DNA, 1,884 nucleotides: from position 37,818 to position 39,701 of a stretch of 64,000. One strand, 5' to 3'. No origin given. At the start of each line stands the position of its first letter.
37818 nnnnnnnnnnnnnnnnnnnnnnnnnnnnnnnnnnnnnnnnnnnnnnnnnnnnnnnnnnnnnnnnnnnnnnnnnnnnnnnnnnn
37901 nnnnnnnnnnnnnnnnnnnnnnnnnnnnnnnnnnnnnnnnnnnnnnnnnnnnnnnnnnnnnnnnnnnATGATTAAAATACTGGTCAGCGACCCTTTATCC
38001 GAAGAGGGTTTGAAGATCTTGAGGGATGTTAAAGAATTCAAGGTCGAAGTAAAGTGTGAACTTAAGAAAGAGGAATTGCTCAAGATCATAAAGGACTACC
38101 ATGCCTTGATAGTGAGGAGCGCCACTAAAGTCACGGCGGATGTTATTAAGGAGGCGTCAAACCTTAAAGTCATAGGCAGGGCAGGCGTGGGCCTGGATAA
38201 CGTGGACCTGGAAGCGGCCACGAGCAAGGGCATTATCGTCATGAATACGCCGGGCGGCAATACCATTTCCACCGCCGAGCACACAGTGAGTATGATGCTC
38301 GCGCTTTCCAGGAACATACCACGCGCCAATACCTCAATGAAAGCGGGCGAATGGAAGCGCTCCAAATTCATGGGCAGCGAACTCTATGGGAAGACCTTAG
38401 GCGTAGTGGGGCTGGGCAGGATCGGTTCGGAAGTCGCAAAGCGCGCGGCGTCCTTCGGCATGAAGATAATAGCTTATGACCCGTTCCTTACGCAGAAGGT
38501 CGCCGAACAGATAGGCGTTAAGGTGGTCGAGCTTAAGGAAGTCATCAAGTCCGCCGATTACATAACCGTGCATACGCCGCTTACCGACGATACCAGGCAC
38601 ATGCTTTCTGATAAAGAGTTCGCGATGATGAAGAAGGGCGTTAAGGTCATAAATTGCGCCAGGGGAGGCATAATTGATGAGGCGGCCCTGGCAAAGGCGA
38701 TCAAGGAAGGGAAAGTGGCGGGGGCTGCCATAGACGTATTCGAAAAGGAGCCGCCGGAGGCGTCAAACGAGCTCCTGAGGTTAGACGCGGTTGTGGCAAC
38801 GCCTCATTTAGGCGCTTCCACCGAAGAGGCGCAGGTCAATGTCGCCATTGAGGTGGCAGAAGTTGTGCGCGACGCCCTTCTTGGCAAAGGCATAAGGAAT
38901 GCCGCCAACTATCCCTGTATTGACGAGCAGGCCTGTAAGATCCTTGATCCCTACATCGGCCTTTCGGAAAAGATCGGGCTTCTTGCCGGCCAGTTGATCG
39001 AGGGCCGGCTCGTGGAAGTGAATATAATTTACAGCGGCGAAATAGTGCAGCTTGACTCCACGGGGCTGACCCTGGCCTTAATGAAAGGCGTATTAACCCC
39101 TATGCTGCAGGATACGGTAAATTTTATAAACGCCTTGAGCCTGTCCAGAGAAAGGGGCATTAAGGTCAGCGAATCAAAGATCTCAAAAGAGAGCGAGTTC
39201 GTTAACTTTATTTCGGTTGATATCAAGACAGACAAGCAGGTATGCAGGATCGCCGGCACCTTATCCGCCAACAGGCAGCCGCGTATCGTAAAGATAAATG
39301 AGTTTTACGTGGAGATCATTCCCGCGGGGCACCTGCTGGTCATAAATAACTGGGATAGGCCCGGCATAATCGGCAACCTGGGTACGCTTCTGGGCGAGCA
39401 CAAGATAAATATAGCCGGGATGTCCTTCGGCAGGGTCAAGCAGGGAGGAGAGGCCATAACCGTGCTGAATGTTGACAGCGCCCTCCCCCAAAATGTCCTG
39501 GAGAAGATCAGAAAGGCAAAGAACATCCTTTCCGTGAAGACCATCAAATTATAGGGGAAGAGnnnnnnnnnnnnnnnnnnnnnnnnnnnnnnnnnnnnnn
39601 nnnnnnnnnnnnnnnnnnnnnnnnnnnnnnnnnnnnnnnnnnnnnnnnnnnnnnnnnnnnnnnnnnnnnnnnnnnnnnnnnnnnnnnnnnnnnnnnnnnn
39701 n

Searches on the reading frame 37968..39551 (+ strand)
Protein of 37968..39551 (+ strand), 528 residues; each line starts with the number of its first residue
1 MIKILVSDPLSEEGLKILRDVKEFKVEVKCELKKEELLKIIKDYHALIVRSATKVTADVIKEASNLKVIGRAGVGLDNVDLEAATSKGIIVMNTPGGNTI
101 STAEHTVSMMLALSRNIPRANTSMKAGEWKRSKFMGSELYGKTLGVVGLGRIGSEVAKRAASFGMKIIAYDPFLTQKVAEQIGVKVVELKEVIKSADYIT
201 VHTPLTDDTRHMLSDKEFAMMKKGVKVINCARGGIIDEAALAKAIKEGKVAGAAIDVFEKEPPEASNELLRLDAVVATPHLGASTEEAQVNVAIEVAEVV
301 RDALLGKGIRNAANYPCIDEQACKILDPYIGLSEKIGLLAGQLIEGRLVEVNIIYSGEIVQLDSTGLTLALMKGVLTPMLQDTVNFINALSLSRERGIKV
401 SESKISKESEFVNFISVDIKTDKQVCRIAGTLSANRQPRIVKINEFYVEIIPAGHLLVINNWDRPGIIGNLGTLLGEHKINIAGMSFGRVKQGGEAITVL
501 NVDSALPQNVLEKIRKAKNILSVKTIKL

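Call 14: search_protein_families(library=pfam, proteins=[window:37968-39551:+], max_evalue=0.001)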
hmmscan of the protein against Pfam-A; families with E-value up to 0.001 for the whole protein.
window:37968-39551:+ (528 aa): 7 families
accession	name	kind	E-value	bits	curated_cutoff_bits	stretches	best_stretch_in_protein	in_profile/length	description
PF02826.25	2-Hacid_dh_C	-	1.8e-68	229.9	25.1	1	107-282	1-178/178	D-isomer specific 2-hydroxyacid dehydrogenase, NAD binding domain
PF00389.36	2-Hacid_dh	-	1.2e-42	145.2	24.6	1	4-314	1-134/134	D-isomer specific 2-hydroxyacid dehydrogenase, catalytic domain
PF19304.4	PGDH_inter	-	2.5e-32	111.9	27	1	326-444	2-119/119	D-3-phosphoglycerate dehydrogenase intervening domain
PF01842.31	ACT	-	4.8e-09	36.3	27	1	463-517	9-64/66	ACT domain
PF03446.21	NAD_binding_2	-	7.2e-06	26.5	21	1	144-249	2-111/161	NAD binding domain of 6-phosphogluconate dehydrogenase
PF07991.19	KARI_N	-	0.00011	22.2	20.6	1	139-233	2-96/165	Acetohydroxy acid isomeroreductase, NADPH-binding domain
PF13291.12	ACT_4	-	0.00065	20.8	27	0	459-524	11-79/80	ACT domain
